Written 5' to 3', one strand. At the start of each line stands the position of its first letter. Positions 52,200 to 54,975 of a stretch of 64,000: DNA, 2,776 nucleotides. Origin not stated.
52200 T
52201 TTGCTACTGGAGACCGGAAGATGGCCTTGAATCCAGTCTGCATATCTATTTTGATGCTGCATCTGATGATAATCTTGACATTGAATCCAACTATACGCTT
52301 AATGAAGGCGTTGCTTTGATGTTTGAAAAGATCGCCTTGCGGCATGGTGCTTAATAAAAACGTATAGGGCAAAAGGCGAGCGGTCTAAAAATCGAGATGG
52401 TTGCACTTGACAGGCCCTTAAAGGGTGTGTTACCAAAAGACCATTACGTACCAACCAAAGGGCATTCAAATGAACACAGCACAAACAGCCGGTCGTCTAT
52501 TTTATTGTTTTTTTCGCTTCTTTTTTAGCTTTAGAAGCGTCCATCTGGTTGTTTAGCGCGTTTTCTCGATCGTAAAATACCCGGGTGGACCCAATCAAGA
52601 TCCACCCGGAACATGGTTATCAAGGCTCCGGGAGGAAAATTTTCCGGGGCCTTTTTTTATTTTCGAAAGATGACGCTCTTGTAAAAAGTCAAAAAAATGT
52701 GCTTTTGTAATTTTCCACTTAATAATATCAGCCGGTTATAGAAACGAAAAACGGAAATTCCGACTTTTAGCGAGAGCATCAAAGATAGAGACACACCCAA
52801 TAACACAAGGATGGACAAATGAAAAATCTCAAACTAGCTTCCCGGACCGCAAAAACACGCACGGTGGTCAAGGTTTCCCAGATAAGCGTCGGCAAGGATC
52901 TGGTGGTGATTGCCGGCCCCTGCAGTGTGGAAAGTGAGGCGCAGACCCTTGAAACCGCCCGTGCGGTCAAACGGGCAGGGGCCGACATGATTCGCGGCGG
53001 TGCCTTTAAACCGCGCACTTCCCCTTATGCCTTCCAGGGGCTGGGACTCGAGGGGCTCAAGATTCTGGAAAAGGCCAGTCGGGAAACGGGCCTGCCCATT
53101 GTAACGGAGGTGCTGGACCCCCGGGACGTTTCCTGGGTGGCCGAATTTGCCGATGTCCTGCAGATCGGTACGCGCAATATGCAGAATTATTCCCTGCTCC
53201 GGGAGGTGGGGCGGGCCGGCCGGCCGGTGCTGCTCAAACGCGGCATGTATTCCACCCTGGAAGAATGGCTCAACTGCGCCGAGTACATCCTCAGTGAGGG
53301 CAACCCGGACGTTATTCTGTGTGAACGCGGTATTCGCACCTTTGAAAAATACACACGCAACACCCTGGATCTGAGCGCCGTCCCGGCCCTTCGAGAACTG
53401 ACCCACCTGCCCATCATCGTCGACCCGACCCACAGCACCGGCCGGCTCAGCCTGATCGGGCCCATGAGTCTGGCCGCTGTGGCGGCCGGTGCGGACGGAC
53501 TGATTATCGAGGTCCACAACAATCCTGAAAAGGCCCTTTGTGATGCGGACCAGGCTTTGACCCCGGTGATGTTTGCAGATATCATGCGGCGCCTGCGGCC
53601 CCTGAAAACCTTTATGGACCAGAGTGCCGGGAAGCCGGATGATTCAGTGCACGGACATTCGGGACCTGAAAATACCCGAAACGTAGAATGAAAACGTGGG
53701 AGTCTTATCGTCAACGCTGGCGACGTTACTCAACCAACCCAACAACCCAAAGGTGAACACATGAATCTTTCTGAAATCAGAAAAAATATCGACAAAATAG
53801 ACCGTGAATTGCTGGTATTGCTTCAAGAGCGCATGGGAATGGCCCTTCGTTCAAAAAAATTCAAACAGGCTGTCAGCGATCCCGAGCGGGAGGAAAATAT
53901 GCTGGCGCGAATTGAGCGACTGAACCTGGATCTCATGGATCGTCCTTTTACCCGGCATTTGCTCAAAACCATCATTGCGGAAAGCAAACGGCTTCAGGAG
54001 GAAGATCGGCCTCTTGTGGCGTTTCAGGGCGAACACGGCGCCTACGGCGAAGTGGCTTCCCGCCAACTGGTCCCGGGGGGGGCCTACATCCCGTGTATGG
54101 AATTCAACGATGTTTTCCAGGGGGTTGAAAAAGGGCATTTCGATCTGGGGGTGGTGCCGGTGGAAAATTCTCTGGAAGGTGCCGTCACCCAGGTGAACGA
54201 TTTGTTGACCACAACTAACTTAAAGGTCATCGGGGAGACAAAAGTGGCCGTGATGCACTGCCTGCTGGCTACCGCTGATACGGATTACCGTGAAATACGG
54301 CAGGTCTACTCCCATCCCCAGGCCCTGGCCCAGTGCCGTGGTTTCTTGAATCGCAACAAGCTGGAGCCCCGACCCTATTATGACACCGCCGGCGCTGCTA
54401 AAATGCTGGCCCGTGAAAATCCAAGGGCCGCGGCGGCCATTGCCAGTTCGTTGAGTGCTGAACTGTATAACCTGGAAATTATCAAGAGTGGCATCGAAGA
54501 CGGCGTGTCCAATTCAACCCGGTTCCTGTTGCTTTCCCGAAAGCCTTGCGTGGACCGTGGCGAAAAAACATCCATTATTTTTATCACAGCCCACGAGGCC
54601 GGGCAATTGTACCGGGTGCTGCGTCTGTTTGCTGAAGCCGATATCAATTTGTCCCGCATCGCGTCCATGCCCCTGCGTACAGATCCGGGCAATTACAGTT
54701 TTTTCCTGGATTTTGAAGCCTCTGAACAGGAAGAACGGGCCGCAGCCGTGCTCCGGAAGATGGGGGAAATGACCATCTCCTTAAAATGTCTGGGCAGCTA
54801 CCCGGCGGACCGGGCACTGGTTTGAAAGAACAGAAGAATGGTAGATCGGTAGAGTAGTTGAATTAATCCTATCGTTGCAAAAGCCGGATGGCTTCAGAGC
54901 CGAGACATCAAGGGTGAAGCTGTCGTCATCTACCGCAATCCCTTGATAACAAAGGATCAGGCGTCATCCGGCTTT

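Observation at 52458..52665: Phe-rich leader peptide (7 Phe + 1 Tyr in 11 codons) and five-segment attenuator upstream of aroF(I-beta)-pheA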

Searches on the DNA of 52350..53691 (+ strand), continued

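Call 61: search_with_rna_model(model_id=R1, sources=[L031, L032, L033, L034, L035, L036, L037, L038, L039, L040, L041, L042, L043, L044, L045, L046, L047, L048, L049, L050, L051, L052, L053, L054, L055, L056, L057, L058, L059, L060, L061, L062, L063, L064, L065, L066, L067, L068, L069, L070, L071, L072, L073, L074, L075, L076, L077, L078, L079, L080, L121, L122, L123, L124, L125, L126, L127, L128, L129, L130, L131, L132, L133, L134, L135, L136, L137, L138, L139, L140, L141, L142, L143, L144, L145, L146, L147, L148, L149, L150, L151, L152, L153, L154, L155, L156, L157, L158, L159, L160], max_evalue=0.01)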
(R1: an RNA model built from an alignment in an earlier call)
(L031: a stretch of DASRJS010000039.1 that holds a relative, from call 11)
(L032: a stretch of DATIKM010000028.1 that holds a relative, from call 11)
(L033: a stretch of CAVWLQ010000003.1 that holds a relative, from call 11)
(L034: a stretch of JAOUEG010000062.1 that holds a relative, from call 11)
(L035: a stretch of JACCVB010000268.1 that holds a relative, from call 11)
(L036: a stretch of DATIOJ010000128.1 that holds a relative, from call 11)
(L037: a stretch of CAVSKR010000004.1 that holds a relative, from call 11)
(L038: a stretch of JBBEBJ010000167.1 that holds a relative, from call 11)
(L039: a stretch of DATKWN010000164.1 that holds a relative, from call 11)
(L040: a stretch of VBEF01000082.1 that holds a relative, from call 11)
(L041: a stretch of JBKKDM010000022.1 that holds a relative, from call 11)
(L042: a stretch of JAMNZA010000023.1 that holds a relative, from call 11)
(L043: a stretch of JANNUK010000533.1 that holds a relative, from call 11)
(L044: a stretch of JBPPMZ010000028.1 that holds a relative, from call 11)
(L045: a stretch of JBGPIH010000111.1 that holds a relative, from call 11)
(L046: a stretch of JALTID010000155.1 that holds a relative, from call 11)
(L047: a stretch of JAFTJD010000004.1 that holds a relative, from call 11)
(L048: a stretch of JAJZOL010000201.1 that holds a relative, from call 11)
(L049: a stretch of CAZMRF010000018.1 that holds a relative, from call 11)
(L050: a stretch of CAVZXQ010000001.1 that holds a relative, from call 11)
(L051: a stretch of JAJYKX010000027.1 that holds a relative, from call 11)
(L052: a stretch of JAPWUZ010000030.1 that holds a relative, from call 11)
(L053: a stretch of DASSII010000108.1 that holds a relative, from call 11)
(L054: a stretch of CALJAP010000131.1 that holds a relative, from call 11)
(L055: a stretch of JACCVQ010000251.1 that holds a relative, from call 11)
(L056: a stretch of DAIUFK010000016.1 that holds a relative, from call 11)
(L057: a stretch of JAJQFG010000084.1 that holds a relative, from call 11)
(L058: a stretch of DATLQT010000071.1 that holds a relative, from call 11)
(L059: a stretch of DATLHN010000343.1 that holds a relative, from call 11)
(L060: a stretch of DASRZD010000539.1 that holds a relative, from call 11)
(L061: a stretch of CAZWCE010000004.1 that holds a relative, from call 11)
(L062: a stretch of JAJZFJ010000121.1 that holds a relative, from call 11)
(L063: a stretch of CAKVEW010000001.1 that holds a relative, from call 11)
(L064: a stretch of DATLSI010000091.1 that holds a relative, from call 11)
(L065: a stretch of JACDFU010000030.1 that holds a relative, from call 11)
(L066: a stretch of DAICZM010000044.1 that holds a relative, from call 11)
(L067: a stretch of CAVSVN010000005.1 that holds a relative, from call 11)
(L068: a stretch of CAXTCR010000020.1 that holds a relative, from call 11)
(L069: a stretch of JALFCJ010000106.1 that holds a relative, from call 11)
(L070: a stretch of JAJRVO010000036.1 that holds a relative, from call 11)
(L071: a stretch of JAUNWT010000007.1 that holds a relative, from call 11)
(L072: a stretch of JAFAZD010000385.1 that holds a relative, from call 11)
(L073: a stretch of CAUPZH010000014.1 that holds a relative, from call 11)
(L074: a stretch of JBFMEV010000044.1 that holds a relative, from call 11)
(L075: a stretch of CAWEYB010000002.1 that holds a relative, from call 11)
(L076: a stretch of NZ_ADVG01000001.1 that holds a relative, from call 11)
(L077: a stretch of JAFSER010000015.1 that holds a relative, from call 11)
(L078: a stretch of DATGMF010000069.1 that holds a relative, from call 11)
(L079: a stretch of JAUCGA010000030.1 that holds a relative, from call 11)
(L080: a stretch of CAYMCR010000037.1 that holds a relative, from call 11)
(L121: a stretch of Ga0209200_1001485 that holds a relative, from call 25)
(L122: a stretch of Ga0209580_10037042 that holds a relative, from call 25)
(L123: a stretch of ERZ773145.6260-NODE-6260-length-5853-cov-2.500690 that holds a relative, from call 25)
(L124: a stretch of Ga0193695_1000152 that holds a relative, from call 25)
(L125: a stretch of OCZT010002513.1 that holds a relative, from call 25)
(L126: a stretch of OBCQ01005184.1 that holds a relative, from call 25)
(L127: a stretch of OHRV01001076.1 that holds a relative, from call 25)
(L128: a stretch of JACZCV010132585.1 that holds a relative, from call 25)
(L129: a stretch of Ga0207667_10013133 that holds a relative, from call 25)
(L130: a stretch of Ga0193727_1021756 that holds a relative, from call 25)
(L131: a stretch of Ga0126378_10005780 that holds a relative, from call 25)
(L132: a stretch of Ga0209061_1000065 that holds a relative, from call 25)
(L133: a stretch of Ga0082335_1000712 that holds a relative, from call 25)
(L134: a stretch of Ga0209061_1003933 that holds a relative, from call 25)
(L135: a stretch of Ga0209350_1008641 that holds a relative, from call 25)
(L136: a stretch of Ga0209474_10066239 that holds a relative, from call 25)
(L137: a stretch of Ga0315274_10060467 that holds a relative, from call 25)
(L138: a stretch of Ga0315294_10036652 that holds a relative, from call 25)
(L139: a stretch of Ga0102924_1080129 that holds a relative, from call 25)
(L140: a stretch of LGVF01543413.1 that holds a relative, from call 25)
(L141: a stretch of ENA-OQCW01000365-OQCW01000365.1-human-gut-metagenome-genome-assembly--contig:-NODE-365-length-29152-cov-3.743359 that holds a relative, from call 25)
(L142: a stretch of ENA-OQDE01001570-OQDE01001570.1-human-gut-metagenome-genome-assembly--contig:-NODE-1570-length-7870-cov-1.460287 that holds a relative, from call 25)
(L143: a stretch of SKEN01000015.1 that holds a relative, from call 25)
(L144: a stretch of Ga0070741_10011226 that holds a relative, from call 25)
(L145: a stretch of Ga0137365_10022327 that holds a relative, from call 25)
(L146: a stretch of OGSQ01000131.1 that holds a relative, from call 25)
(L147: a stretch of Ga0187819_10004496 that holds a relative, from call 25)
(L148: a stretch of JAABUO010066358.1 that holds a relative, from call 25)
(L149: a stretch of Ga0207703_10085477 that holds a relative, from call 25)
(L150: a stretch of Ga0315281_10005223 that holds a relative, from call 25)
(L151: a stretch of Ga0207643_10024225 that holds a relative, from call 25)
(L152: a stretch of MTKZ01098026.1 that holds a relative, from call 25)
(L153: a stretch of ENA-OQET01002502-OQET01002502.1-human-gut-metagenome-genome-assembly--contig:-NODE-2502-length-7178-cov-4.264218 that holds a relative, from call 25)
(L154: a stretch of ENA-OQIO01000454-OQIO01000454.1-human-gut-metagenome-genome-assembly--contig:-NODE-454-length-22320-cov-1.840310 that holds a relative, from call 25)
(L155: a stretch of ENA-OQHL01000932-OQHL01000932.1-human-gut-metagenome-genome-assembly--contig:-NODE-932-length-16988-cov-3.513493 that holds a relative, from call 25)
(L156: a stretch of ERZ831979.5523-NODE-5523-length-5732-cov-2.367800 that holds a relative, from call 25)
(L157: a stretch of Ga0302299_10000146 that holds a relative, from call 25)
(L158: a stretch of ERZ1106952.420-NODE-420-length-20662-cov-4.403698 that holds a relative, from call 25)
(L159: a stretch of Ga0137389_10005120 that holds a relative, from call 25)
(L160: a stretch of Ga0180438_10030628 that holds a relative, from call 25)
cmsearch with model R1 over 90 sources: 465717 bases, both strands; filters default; matches with E-value up to 0.01: 0.
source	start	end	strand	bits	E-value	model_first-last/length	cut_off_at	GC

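Call 66: search_with_rna_model(model_id=R1, source=L161, max_evalue=10, filters=off)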
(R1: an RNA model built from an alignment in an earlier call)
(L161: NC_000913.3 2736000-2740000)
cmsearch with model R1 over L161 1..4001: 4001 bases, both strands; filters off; matches with E-value up to 10: 11.
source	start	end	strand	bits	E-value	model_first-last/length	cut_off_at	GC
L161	1661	1728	+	11.8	0.012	1-82/82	no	0.47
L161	2903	2971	-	11.7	0.013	1-82/82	no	0.48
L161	2915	3002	+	8.9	0.076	1-82/82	no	0.49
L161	1684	1738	-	7.1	0.24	1-82/82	no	0.44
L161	3901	3926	+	5.1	0.82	4-27/82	no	0.65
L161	1070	1100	-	5.1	0.86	42-72/82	no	0.23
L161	902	968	+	4.5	1.2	1-82/82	no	0.45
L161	1499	1549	+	3.5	2.3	1-82/82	no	0.49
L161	880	924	-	3.3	2.7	1-82/82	no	0.51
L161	1007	1058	-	2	6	1-82/82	no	0.33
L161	3519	3532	-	1.8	6.7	9-22/82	no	0.64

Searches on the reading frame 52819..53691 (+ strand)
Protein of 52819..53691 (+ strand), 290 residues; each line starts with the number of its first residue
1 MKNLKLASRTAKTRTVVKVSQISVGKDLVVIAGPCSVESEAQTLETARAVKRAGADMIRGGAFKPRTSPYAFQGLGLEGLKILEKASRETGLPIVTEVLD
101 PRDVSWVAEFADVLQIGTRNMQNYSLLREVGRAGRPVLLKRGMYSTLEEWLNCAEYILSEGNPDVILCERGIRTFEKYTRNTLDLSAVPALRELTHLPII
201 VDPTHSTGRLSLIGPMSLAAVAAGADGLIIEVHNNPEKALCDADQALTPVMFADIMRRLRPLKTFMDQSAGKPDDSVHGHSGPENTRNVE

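Call 9: search_protein_families(library=ncbifam, proteins=[window:52819-53691:+])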
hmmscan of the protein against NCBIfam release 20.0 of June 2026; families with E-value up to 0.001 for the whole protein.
window:52819-53691:+ (290 aa): 11 families
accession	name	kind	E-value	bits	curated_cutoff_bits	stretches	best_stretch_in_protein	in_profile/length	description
NF006421.0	PRK08673.1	subfamily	2.5e-131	437.9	335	1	2-268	67-335/338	3-deoxy-7-phosphoheptulonate synthase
TIGR01361.1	DAHP_synth_Bsub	equivalog_domain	8.6e-120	399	267.75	1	6-260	2-258/260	3-deoxy-7-phosphoheptulonate synthase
NF009933.0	PRK13396.1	subfamily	6.7e-107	357.5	486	1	23-268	97-343/352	3-deoxy-7-phosphoheptulonate synthase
NF009239.0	PRK12595.1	equivalog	5.4e-106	354.6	279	1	3-264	93-355/360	bifunctional 3-deoxy-7-phosphoheptulonate synthase/chorismate mutase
NF041229.1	BagF_FevY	exception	8.6e-99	330.9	700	1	5-249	66-312/340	phospho-2-dehydro-3-deoxyheptonate aldolase BagF/FevY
NF003543.0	PRK05198.1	equivalog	4.5e-39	134.1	242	1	18-266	6-271/273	3-deoxy-8-phosphooctulonate synthase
TIGR01362.1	KDO8P_synth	equivalog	9.6e-38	129.8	314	1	27-264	2-254/258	3-deoxy-8-phosphooctulonate synthase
NF009109.0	PRK12457.1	equivalog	3.1e-24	85.7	457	1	28-260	17-266/281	3-deoxy-8-phosphooctulonate synthase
NF009395.0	PRK12755.1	subfamily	9.3e-07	27.9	343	1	13-123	39-171/355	3-deoxy-7-phosphoheptulonate synthase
TIGR03586.1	PseI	equivalog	9.6e-06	25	340.25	1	83-248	82-239/327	pseudaminic acid synthase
TIGR03569.1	NeuB_NnaB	equivalog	1.9e-05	23.9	399.65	1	83-273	81-265/329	N-acetylneuraminate synthase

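Call 10: search_protein_families(library=pfam, proteins=[window:52819-53691:+])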
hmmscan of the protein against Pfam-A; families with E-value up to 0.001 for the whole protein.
window:52819-53691:+ (290 aa): 2 families
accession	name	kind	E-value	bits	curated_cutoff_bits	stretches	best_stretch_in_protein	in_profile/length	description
PF00793.26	DAHP_synth_1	-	5e-82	275.3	25.5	1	18-256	5-261/270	DAHP synthetase I family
PF03102.20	NeuB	-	2.8e-09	37.2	22.1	1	75-266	53-236/241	NeuB family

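Call 11: find_related_loci(query=window:52819-53691:+, collection=genome_contigs, flank=3000)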
Query window:52819-53691:+ (290 aa) in genome_contigs; peptide patterns used: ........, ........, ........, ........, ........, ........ (x = any residue, [..] = any of these).
600 stretches matched a pattern (row limit reached: there are more); 171 encode a relative of the query (tblastn E <= 1e-3); the best 80 are kept; 80 distinct loci.
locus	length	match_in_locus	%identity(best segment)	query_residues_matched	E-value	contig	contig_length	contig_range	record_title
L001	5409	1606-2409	84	1-268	2e-160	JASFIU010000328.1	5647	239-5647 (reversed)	MAG: Desulfobacterales bacterium isolate D0608S20remetaG_Bin_248 D0608S20remetaG_FD_scaffold_5830_c1, whole genome shotg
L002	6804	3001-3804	83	1-268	1e-157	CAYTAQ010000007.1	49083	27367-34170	MAG TPA_asm: uncultured Desulfobacterales bacterium isolate binchicken_co151_453 genome assembly, contig: NODE_851_lengt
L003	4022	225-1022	85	1-266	1e-151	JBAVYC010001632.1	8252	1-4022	MAG: Desulfobacterales bacterium isolate MFD03804_ilm_asm_bin1 k127_81282, whole genome shotgun sequence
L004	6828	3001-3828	75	1-276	8e-145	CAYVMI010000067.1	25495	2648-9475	MAG TPA_asm: uncultured Desulfobacterales bacterium isolate SRP167671_co2_52 genome assembly, contig: NODE_2600_length_2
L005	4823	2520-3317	78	1-266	4e-146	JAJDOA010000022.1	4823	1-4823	MAG: Desulfobacteraceae bacterium isolate ALSabin.42 k141_8761430, whole genome shotgun sequence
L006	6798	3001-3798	76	1-266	2e-139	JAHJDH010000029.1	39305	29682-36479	MAG: Candidatus Micrarchaeota archaeon isolate Modern_marine.mb.41 Modern_marine.mb.41_k141_1669980, whole genome shotgu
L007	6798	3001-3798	76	1-266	7e-139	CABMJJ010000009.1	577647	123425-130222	uncultured archaeon isolate LFW-283_2 genome assembly, contig: LFW2832_7, whole genome shotgun sequence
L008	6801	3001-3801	73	1-267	2e-136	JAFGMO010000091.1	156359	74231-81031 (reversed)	MAG: Candidatus Aminicenantes bacterium isolate Zod_Metabat.480 k87_13008163, whole genome shotgun sequence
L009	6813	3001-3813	73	1-270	8e-136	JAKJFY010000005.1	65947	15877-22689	MAG: Spirochaetes bacterium isolate UR.bin52 NODE_5_length_65947_cov_11.752235, whole genome shotgun sequence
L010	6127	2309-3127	72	1-273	7e-135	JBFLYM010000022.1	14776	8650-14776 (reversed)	MAG: Candidatus Micrarchaeota archaeon isolate MAG085 MAG085_22, whole genome shotgun sequence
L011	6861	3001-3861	68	1-285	2e-132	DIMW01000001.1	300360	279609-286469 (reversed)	MAG TPA_asm: Spirochaetaceae bacterium UBA5556 UBA5556_contig_456, whole genome shotgun sequence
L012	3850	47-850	70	1-268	7e-132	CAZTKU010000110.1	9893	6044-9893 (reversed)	MAG TPA_asm: uncultured Ignavibacteriaceae bacterium isolate binchicken_co119_451 genome assembly, contig: NODE_9532_len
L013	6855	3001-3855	68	1-284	2e-129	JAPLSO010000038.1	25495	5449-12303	MAG: Spirochaetes bacterium isolate LacPavin_0419_WC90_MAG_58_9 LacPavin_0419_WC90_scaffold_390859, whole genome shotgun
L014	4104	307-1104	71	1-266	5e-129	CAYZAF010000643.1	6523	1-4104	MAG TPA_asm: uncultured Syntrophaceae bacterium isolate SRP140028_co1_354 genome assembly, contig: k141_4315748, whole g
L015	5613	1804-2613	71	1-266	3e-128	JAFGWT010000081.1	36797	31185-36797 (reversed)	MAG: Deltaproteobacteria bacterium isolate ZodW_Metabat.284 k87_3112765, whole genome shotgun sequence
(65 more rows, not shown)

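Call 25: find_related_loci(query=window:52819-53691:+, collection=metagenome_contigs, flank=2000)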
Query window:52819-53691:+ (290 aa) in metagenome_contigs; peptide patterns used: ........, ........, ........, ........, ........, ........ (x = any residue, [..] = any of these).
600 stretches matched a pattern (row limit reached: there are more); 184 encode a relative of the query (tblastn E <= 1e-3); the best 80 are kept; 80 distinct loci.
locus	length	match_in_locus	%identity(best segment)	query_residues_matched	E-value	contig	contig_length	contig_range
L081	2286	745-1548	81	1-268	1e-166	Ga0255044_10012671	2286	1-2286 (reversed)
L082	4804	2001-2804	83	1-268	1e-154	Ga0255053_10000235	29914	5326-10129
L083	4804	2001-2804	83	1-268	2e-152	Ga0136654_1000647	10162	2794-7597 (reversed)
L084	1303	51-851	82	1-267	3e-166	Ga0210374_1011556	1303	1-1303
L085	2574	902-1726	79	1-275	7e-160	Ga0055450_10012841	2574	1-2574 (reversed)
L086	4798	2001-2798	85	1-266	3e-150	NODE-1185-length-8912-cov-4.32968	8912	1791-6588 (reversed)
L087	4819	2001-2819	79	1-273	1e-147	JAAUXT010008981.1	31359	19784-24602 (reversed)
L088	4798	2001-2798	80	1-266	2e-146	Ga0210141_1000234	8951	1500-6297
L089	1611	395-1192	81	1-266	8e-159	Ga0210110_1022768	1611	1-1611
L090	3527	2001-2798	79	1-266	3e-143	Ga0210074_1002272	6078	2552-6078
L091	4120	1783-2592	72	1-268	2e-138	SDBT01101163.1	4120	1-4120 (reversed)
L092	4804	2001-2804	71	1-268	2e-133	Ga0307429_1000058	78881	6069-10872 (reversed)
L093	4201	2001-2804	71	1-267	1e-134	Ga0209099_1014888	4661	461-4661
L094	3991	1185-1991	70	1-269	2e-131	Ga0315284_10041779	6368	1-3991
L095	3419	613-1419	68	1-269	2e-131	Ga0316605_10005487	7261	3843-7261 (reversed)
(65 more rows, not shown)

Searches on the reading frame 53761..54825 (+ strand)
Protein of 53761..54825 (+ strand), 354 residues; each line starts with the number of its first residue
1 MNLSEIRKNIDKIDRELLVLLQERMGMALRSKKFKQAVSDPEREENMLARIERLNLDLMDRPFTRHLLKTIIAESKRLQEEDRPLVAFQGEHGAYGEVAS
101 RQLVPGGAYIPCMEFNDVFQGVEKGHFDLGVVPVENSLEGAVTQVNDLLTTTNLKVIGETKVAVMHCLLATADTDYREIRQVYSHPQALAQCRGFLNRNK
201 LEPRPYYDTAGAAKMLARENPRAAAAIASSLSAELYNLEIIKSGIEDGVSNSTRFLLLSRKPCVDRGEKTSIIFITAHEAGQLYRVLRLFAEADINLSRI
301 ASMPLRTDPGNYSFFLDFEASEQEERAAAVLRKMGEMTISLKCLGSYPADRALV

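Call 9: search_protein_families(library=ncbifam, proteins=[window:53761-54825:+])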
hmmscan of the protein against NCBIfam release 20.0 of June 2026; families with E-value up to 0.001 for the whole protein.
window:53761-54825:+ (354 aa): 17 families
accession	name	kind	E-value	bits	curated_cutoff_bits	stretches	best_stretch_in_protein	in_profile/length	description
NF008865.0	PRK11898.1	equivalog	2.3e-69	233.7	219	1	86-350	4-279/284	prephenate dehydratase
NF008866.0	PRK11899.1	equivalog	3.2e-68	230.1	359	1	85-351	7-277/283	prephenate dehydratase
NF007910.0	PRK10622.1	equivalog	2.9e-57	194.3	577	1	2-351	6-379/386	bifunctional chorismate mutase/prephenate dehydratase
TIGR01268.1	Phe4hydrox_tetr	equivalog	2.4e-09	36.4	704.8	1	265-334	12-80/436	phenylalanine 4-monooxygenase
TIGR01803.1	CM-like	subfamily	4.3e-09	36.4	73.35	1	3-77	1-80/82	chorismate mutase family protein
TIGR01805.1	CM_mono_grmpos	equivalog_domain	1.7e-08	34.6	71.2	1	3-78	1-80/81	chorismate mutase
NF004925.0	PRK06285.1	equivalog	1.9e-08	34.3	77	1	2-81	8-92/99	chorismate mutase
NF009239.0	PRK12595.1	equivalog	6.2e-08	32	279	1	2-83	5-90/360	bifunctional 3-deoxy-7-phosphoheptulonate synthase/chorismate mutase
TIGR01801.1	CM_A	equivalog_domain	2e-07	31.2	106.35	1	3-82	6-89/102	chorismate mutase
NF006691.0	PRK09239.1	equivalog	3e-07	30.5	120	1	2-80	11-94/108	chorismate mutase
TIGR01807.1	CM_P2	equivalog_domain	6.1e-07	29.7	69.55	1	3-61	1-65/76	chorismate mutase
NF005475.0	PRK07075.1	equivalog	6.4e-07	29.5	126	1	2-73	12-87/105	isochorismate lyase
NF008400.0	PRK11199.1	equivalog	2.2e-06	26.9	273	1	2-81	4-88/374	bifunctional chorismate mutase/prephenate dehydrogenase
TIGR01797.1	CM_P_1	equivalog_domain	1.3e-05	25.3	73.7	1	3-75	1-78/83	chorismate mutase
TIGR01791.2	CM_archaeal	equivalog_domain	1.8e-05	24.7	66.95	1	3-79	1-82/83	chorismate mutase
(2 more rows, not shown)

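Call 10: search_protein_families(library=pfam, proteins=[window:53761-54825:+])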
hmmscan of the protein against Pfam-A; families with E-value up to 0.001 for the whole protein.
window:53761-54825:+ (354 aa): 3 families
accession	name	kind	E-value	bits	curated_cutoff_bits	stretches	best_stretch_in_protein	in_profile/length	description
PF00800.23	PDT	-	6.2e-60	202.5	25.2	1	86-261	1-179/181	Prephenate dehydratase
PF01817.26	CM_2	-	4.2e-14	52.9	27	1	6-80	1-80/80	Chorismate mutase type II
PF01842.31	ACT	-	7.7e-06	26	27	1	272-334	3-64/66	ACT domain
